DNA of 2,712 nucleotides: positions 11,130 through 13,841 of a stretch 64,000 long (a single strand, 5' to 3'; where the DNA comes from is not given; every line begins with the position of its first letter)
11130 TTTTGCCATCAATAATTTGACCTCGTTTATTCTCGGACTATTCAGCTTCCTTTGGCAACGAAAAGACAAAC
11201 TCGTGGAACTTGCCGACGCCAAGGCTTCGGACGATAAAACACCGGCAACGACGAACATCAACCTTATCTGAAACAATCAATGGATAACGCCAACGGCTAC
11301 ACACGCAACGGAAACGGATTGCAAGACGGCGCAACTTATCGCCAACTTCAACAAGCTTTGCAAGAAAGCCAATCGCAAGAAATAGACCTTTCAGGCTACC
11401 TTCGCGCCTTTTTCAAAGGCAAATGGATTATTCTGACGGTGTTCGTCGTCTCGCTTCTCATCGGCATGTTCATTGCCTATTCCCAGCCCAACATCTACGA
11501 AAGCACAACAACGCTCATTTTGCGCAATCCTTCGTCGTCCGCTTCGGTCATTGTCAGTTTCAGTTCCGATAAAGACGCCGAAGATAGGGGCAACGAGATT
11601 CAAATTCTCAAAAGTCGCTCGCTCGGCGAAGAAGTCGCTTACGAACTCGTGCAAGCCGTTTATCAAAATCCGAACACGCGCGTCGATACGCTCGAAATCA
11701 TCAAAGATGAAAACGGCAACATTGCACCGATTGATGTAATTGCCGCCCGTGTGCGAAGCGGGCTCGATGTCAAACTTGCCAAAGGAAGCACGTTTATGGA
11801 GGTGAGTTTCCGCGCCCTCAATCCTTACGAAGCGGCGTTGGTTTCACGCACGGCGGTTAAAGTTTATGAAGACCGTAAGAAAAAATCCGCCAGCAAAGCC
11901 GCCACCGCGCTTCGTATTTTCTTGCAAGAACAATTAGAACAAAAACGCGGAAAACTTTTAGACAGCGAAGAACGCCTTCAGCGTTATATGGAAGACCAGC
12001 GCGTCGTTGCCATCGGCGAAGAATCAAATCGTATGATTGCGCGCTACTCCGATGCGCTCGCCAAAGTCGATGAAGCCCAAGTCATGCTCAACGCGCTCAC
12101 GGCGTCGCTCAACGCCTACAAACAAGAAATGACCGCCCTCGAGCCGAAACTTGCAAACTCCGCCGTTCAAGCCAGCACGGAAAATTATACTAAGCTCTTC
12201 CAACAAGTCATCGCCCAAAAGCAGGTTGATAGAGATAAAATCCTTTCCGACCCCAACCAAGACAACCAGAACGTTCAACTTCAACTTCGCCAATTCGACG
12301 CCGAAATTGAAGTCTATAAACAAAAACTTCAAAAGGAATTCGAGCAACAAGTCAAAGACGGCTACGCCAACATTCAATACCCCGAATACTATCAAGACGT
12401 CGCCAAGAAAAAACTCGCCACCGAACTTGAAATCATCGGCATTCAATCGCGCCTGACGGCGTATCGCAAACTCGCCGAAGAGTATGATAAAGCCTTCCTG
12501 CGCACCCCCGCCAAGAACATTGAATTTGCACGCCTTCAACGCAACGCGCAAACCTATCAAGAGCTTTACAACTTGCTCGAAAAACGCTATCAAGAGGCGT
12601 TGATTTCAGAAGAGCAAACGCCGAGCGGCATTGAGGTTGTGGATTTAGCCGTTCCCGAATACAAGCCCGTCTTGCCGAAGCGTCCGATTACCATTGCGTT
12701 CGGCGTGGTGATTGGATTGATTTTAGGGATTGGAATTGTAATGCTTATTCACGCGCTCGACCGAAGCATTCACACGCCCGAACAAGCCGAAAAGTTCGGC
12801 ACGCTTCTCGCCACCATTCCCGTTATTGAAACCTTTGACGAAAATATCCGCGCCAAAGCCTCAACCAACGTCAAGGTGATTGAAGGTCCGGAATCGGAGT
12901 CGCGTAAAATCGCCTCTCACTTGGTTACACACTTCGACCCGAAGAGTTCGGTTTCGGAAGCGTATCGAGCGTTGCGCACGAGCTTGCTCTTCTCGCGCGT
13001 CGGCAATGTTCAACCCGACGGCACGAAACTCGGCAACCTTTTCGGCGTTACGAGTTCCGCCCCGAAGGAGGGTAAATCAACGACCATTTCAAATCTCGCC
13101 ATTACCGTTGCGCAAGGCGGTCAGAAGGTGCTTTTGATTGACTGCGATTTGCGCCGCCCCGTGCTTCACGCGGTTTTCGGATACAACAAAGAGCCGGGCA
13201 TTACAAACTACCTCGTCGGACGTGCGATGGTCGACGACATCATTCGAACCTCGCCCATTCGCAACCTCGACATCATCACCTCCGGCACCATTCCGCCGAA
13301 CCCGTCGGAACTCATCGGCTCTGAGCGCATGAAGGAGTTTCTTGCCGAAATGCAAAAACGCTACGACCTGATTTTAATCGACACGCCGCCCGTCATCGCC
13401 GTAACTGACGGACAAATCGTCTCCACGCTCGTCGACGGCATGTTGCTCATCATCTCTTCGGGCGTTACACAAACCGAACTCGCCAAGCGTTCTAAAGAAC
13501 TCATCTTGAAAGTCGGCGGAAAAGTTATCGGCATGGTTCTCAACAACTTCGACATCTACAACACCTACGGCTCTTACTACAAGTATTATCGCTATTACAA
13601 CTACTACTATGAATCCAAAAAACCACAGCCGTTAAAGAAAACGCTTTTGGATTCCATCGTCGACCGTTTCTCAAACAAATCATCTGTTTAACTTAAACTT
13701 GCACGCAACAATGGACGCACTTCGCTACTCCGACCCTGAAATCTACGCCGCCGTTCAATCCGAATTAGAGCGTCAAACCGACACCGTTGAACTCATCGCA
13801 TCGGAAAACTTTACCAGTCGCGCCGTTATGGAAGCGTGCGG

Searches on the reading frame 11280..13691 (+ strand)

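Call 38: search_protein_families(library=pfam, proteins=[window:11280-13691:+], max_evalue=0.00001)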
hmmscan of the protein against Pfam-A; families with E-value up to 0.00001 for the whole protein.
window:11280-13691:+ (803 aa): 5 families
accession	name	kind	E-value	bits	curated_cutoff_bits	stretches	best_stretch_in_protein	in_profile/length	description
PF13614.12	AAA_31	-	8.7e-14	52.3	27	1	598-709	14-132/177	AAA domain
PF13807.11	GNVR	-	3.4e-13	49.8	27.7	1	418-489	8-79/82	G-rich domain on putative tyrosine kinase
PF02706.20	Wzz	-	1.4e-11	45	25.5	1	33-123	1-91/91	Chain length determinant protein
PF01656.29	CbiA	-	2.4e-08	34.4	25.4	1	597-771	10-97/125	CobQ/CobB/MinD/ParA nucleotide binding domain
PF10609.15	ParA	-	5.6e-08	33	27.1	1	598-755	16-173/246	NUBPL iron-transfer P-loop NTPase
